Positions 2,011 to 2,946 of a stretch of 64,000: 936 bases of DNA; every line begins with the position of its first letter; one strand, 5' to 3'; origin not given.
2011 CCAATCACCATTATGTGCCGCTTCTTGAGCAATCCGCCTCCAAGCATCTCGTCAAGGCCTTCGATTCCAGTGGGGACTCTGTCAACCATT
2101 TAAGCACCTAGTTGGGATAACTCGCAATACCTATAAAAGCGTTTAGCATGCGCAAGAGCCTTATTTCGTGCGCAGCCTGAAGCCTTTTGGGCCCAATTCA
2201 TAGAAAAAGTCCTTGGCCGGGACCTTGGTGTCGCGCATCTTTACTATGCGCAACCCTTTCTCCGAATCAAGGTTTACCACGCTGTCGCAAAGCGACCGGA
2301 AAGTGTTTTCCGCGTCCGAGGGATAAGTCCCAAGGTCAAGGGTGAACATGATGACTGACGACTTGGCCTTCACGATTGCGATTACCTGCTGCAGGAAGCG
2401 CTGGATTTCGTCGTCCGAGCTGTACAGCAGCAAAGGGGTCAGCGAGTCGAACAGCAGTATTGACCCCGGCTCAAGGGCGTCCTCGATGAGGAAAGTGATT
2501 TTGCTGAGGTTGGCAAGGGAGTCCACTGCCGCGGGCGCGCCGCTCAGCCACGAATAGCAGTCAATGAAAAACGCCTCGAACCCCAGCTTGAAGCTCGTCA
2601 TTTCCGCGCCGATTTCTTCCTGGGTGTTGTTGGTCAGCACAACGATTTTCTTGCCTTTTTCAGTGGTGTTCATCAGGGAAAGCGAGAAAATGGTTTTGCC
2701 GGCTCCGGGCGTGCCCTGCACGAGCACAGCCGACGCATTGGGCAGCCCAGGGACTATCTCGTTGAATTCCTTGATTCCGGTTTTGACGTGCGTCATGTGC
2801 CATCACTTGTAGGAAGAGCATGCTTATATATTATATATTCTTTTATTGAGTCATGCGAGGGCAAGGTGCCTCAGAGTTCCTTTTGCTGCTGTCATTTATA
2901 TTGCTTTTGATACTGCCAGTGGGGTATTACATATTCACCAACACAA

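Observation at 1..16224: Type IV pilus-like locus flanked by four KaiC-like ATPases and a V4R sensor-domain protein: candidate undescribed surface-filament and signalling system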

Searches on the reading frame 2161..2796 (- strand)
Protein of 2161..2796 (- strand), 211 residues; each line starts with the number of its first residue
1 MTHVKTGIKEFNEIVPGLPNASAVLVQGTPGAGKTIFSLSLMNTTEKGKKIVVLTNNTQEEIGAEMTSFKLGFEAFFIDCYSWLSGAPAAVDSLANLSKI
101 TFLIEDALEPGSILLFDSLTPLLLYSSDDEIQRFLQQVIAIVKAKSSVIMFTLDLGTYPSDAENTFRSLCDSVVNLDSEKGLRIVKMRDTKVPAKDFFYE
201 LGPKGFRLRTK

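Call 6: search_protein_families(library=pfam, max_evalue=0.01, proteins=[window:2161-2796:-])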
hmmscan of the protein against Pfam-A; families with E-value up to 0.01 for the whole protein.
window:2161-2796:- (211 aa): 11 families
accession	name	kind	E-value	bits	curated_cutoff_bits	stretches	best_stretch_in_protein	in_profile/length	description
PF06745.19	ATPase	-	2.5e-18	66.7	26.6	1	4-206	1-224/231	KaiC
PF24336.1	DUF7504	-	1.8e-10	42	27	1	104-176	101-179/179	Family of unknown function (DUF7504)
PF23365.1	DUF7090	-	2.6e-06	27.7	27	1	109-180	115-186/192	Family of unknown function (DUF7090)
PF03796.21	DnaB_C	-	0.00012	22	27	1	4-53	2-53/255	DnaB-like helicase C terminal domain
PF07088.17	GvpD_P-loop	-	0.00036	20.9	24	1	22-191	11-157/189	GvpD gas vesicle protein, P-loop domain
PF02492.25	cobW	-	0.00092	19.3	20.7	1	24-60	3-39/180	CobW/HypB/UreG, nucleotide-binding domain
PF20720.3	nSTAND3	-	0.0015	18.7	27.2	1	9-59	5-55/155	Novel STAND NTPase 3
PF05625.17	PAXNEB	-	0.0019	17.7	28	1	121-178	210-274/366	PAXNEB protein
PF09848.15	SLFN-g3_helicase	-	0.002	17.9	24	1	23-58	3-41/354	Schlafen group 3, DNA/RNA helicase domain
PF05763.18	DUF835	-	0.0064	16.7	33.1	0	95-158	59-124/136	Protein of unknown function (DUF835)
PF13481.12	AAA_25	-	0.0073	16.4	27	0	5-51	16-63/195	AAA domain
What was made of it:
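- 2161..2796 (-): KaiC_a: divergent ArlH/FlaH-like KaiC-superfamily protein. Walker A is intact and the catalytic EE is replaced by a conserved NN. It is always divergently paired with the pilin operon. Pfam KaiC 2.5e-18 and DUF7504 (call 6).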

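Call 48: search_protein_families(library=ncbifam, max_evalue=0.001, proteins=[window:2161-2796:-])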
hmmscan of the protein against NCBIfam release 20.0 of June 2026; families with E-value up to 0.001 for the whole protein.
window:2161-2796:- (211 aa): 10 families
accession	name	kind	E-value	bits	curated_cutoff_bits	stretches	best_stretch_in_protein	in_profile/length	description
NF004723.0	PRK06067.1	subfamily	4.6e-16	59.1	194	1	4-186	16-205/243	flagellar accessory protein FlaH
NF052589.1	ArlH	equivalog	1.8e-12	47.4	215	1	13-180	12-186/229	archaellum protein ArlH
NF006799.0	PRK09302.1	equivalog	6.2e-12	44.8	408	1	3-75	12-88/515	circadian clock protein KaiC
TIGR03881.1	KaiC_arch_4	hypoth_equivalog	1.1e-08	35.1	247.8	1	4-77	3-79/231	KaiC domain-containing protein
TIGR03877.1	thermo_KaiC_1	hypoth_equivalog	5.2e-07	29.4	307.25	1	1-71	1-74/238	KaiC domain-containing protein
TIGR00665.1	DnaB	equivalog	4.8e-05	22.4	385.25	1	2-53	176-227/435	replicative DNA helicase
TIGR03600.1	phage_DnaB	exception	5.8e-05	22.3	498.65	1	4-74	177-250/421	phage replicative helicase, DnaB family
NF006320.0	PRK08533.1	equivalog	6e-05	22.8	215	1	17-175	20-182/230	flagellar accessory protein FlaH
TIGR03880.1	KaiC_arch_3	hypoth_equivalog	0.00027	20.5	249.45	1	7-176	1-176/224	KaiC domain-containing protein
NF004629.0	PRK05973.1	equivalog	0.00087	18.4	156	0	12-73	55-118/237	DNA helicase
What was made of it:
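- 2161..2796 (-): Best NCBIfam hits are FlaH/ArlH, below cutoffs (call 48).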

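Call 55: search_solved_structures(query=window:2161-2796:-, max_evalue=1, show_alignments=2)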
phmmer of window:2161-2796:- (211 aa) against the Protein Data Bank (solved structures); distinct sequences matched with E-value up to 1: 55.
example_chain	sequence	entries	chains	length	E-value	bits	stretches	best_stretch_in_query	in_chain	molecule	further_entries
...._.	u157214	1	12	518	7e-11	45.5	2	4-42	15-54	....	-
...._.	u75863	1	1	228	2.9e-07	33.6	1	4-186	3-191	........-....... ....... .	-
2zts_A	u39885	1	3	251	5.1e-07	32.8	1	3-107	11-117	Putative uncharacterized protein PH0186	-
8zn6_F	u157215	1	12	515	3.7e-06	30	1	4-42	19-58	KaiC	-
8zn7_D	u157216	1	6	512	2e-05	27.6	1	4-44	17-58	KaiC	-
5jwq_A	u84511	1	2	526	9e-05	25.5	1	4-42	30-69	Circadian clock protein kinase KaiC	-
7dy1_A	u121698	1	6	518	9.3e-05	25.5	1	4-42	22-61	Circadian clock protein kinase KaiC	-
4o0m_A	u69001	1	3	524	9.7e-05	25.4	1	4-42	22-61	Circadian clock protein kinase KaiC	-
2w0m_A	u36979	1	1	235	0.00017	24.6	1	3-77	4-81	SSO2452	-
8jon_A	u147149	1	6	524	0.00022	24.2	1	6-43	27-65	Circadian clock oscillator protein KaiC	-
2dr3_A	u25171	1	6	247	0.00028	23.9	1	3-49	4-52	UPF0273 protein PH0284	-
3k0f_A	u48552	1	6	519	0.00045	23.2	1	4-42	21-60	Circadian clock protein kinase KaiC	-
7x1y_A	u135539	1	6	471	0.00053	23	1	4-43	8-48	Circadian clock oscillator protein KaiC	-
7x1z_A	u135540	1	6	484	0.00055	23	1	4-43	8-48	Circadian clock oscillator protein KaiC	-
4ijm_A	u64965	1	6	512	0.00059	22.9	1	4-42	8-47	Circadian clock protein kinase KaiC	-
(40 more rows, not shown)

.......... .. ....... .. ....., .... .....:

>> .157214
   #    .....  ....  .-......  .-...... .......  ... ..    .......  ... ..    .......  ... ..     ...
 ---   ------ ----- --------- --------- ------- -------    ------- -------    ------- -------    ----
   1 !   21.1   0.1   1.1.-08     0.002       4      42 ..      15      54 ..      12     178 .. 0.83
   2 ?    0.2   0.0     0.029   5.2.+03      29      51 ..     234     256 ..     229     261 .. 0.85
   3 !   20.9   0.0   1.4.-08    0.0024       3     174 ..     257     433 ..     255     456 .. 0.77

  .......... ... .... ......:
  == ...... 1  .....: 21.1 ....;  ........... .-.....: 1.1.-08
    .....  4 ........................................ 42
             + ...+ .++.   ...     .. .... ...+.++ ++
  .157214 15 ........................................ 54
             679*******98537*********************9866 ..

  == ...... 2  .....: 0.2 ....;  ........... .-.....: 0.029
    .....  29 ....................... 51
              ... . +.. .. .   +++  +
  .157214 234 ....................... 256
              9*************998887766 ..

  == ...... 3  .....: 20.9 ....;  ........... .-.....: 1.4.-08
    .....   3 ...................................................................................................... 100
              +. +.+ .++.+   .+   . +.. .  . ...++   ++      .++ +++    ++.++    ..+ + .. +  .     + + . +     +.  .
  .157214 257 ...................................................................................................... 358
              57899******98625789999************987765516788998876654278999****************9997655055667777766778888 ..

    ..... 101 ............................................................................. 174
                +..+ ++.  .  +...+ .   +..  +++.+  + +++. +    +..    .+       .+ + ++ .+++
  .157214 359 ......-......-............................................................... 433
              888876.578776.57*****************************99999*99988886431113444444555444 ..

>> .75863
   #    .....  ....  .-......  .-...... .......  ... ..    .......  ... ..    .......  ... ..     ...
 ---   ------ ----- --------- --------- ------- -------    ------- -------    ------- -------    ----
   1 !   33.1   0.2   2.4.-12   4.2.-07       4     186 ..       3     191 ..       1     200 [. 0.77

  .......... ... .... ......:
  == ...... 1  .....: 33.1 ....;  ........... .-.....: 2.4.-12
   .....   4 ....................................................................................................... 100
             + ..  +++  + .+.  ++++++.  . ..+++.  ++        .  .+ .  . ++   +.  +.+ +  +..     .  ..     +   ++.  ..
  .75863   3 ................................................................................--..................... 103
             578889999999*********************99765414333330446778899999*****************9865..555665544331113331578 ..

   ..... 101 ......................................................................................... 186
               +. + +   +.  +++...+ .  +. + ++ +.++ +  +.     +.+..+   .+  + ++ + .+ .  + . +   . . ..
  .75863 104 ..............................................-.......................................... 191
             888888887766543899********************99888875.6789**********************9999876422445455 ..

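Call 56: find_homologous_proteins(query=window:2161-2796:-, max_evalue=0.00001)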
Query window:2161-2796:- (211 aa): 15 proteins with E <= 0.00001 among 825 candidates.
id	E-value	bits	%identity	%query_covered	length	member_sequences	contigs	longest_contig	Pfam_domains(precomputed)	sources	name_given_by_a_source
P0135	3.8e-132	456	100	100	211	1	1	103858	PF06745.20,PF23365.2,PF24336.2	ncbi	ncbi:RAD55 family ATPase [archaeon]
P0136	2.5e-100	352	67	100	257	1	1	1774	PF06745.20,PF23365.2,PF24336.2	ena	-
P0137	3.7e-98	345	73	100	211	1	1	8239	PF06745.20,PF07088.17,PF23365.2,PF24336.2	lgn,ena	-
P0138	9.5e-96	337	74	100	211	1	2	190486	PF06745.20,PF23365.2,PF24336.2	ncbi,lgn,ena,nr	ncbi:MAG: hypothetical protein KAW41_01350 [Candidatus Diapherotrites archaeon]|nr:hypothetical prot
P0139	1.6e-92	327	70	100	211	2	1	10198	PF06745.20,PF07088.17,PF23365.2,PF05763.19,PF24336.2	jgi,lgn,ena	-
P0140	5.8e-91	322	70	100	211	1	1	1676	PF06745.20,PF24336.2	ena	-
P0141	2.8e-90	319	68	100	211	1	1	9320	PF06745.20,PF23365.2,PF10483.16,PF24336.2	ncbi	-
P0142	5.2e-89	315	69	99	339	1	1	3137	PF06745.20,PF23365.2,PF24336.2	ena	-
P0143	2.9e-87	309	67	100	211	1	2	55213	PF06745.20,PF23365.2,PF24336.2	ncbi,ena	-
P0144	1.5e-83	297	64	100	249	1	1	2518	PF06745.20,PF23442.2,PF24336.2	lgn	-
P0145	1.2e-82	294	64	100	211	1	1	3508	PF06745.20,PF23365.2,PF23442.2,PF24336.2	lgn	-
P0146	7.2e-71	256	58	100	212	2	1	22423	PF06745.20,PF23365.2,PF05625.18,PF23442.2,PF24336.2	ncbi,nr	ncbi:MAG: hypothetical protein JW834_01090 [Candidatus Diapherotrites archaeon]|nr:hypothetical prot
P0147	2.8e-66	241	56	98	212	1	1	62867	PF06745.20,PF24336.2,PF13481.13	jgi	jgi:archaellum biogenesis ATPase FlaH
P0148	1.1e-61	226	54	98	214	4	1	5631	PF06745.20,PF23365.2,PF05763.19,PF23442.2,PF24336.2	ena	-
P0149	2.4e-59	218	52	98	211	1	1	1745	PF06745.20,PF23365.2,PF24336.2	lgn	-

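Call 57: find_encoding_contigs(protein=P0146, flank=10000, max_places=1)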
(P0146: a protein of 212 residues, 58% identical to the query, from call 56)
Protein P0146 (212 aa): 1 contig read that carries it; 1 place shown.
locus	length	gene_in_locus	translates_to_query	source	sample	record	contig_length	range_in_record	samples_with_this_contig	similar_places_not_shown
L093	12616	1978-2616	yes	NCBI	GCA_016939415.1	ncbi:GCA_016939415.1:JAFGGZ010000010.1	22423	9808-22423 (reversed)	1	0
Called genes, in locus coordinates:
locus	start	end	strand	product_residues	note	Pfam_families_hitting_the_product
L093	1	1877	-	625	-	?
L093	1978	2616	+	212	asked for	PF05625:PAXNEB (faint), PF06745:ATPase, PF23442:DUF7125, PF24336:DUF7504 (weak), PF23365:DUF7090 (weak)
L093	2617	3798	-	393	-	PF01134:GIDA (weak), PF01266:DAO, PF01494:FAD_binding_3 (weak), PF01946:Thi4, PF05834:Lycopene_cycl, PF07992:Pyr_redox_2, PF12831:FAD_oxidored, PF01266:DAO, +5 more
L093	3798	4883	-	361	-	-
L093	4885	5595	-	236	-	PF00154:RecA_N, PF03796:DnaB_C (weak), PF06745:ATPase, PF08423:Rad51 (weak), PF13481:AAA_25 (weak), PF23442:DUF7125, PF07088:GvpD_P-loop (faint), PF06745:ATPase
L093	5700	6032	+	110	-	-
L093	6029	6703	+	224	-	PF06745:ATPase, PF23442:DUF7125, PF09848:SLFN-g3_helicase (faint)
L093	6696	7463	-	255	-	PF01040:UbiA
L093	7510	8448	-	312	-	PF13450:NAD_binding_8 (weak)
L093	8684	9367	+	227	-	PF03796:DnaB_C (weak), PF06745:ATPase, PF13481:AAA_25, PF07088:GvpD_P-loop (faint)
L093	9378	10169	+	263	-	PF02830:V4R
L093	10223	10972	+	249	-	PF06745:ATPase, PF13481:AAA_25 (weak), PF23442:DUF7125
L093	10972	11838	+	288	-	PF00892:EamA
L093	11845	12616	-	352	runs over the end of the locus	PF00348:polyprenyl_synt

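Call 58: find_encoding_contigs(protein=P0139, flank=10000, max_places=1)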
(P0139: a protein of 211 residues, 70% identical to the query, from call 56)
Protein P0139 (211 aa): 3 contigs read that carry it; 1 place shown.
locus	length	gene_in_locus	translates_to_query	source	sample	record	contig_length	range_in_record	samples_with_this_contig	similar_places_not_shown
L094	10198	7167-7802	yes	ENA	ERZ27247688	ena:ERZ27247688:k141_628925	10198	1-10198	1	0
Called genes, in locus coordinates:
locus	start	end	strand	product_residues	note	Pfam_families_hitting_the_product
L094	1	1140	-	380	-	?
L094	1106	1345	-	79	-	-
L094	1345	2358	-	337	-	-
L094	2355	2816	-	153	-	-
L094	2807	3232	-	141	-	-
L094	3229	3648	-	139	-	-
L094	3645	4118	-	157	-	-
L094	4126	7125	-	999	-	-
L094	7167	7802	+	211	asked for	PF06745:ATPase, PF23365:DUF7090 (weak), PF07088:GvpD_P-loop (weak), PF24336:DUF7504 (weak), PF05763:DUF835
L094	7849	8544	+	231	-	PF05625:PAXNEB (faint), PF13481:AAA_25, PF03796:DnaB_C (faint), PF06745:ATPase, PF23442:DUF7125 (weak), PF07088:GvpD_P-loop (faint)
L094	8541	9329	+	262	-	PF02830:V4R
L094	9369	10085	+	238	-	PF06745:ATPase, PF23442:DUF7125, PF24336:DUF7504, PF05763:DUF835 (faint), PF05625:PAXNEB (weak)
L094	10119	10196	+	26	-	?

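Call 66: predict_structure(alignment_id=A3)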
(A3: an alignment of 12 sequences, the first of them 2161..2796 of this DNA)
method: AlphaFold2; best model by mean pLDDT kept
length: 211 residues; sequences in the alignment: 12
mean_pLDDT: 78.2   pTM: 0.82
mean pLDDT of the five models: 78.2, 77.3, 76.7, 75.4, 68.3
residues with pLDDT >= 90: 51; 70-90: 111; 50-70: 28; < 50: 21
segments of 3 or more residues with pLDDT < 50: 1-10, 12-17
pLDDT, mean of each block of 10 residues (from residue 1): 34 50 91 87 68 84 85 82 54 73 89 88 81 92 91 93 93 87 81 76 66 47
secondary structure, 60 per line:
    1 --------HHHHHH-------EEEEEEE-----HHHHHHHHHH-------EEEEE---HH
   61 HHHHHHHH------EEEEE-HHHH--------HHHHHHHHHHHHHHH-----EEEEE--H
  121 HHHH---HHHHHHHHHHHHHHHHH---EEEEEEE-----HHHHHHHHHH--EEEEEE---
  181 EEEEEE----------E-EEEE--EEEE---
elements in order: H9-14 E22-28 H34-43 E51-55 H59-68 E75-79 H81-84 H93-107 E113-117 H120-124 H128-144 E148-154 H160-169 E172-177 E181-186 E199-202 E205-208

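Call 68: fold_search(model_id=the predicted structure, library=pdb)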
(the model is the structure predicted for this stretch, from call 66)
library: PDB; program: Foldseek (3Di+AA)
matches with E <= 10: 1931; with E <= 0.001: 923
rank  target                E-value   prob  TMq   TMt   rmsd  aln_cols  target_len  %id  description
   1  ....                  1.5e-11  1.00  0.80  0.75   3.0       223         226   16  FlaH from Sulfolobus acidocaldarius with ATP and Mg-Ion (released 2015-11-11)
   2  7v3x_P                1.7e-11  1.00  0.68  0.34   6.0       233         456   22  Crystal Structure of Cyanobacterial Circadian Clock Protein KaiC (released 2022-04-27)
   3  8zn7_C                1.8e-11  1.00  0.73  0.35   5.2       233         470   22  Crystal Structure of Designed Clock Protein KaiC (released 2025-04-16)
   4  7s65_B                1.9e-11  1.00  0.78  0.38   6.1       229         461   15  Compressed conformation of nighttime state KaiC (released 2021-09-22)
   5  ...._J                8.8e-11  1.00  0.75  0.38   6.1       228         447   18  Crystal Structure of Designed Clock Protein KaiC (released 2025-04-16)
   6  2gbl_D                8.8e-11  1.00  0.75  0.35   5.8       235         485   22  Crystal Structure of Full Length Circadian Clock Protein KaiC with Phosphorylation Sites (released 2007-01-23)
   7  8zn7_B                9.4e-11  1.00  0.73  0.35   5.4       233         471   22  Crystal Structure of Designed Clock Protein KaiC (released 2025-04-16)
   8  2gbl_C                1.1e-10  1.00  0.75  0.35   5.6       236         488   22  Crystal Structure of Full Length Circadian Clock Protein KaiC with Phosphorylation Sites (released 2007-01-23)
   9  8zn7_A                1.2e-10  1.00  0.72  0.36   5.4       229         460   21  Crystal Structure of Designed Clock Protein KaiC (released 2025-04-16)
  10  8zn7_D                1.2e-10  1.00  0.73  0.36   5.6       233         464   21  Crystal Structure of Designed Clock Protein KaiC (released 2025-04-16)
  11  7dy2_F                1.2e-10  1.00  0.70  0.34   4.4       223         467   23  Crystal Structure of Cyanobacterial Circadian Clock Protein KaiC (released 2022-04-27)
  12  4tlb_E                1.2e-10  1.00  0.70  0.66   6.2       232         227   22  Crystal structure of N-terminal C1 domain of KaiC (released 2015-07-01)
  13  8zn7_F                1.3e-10  1.00  0.70  0.35   5.5       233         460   21  Crystal Structure of Designed Clock Protein KaiC (released 2025-04-16)
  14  4tl9_B                1.3e-10  1.00  0.66  0.64   4.4       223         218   22  Crystal structure of N-terminal C1 domain of KaiC (released 2015-07-01)
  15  4tla_B                1.4e-10  1.00  0.69  0.68   4.3       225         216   22  Crystal structure of N-terminal C1 domain of KaiC (released 2015-07-01)
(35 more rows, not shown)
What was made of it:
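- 2161..2796 (-): AF2 model (pTM 0.82) has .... as top Foldseek hit, TM 0.80 and rmsd 3.0 (calls 66, 68).
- NCBIfam, PDB sequence search and Foldseek all rank FlaH first for a full-length match (calls 48, 55, 68). KaiC_a is closest to FlaH (calls 48, 55, 68).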
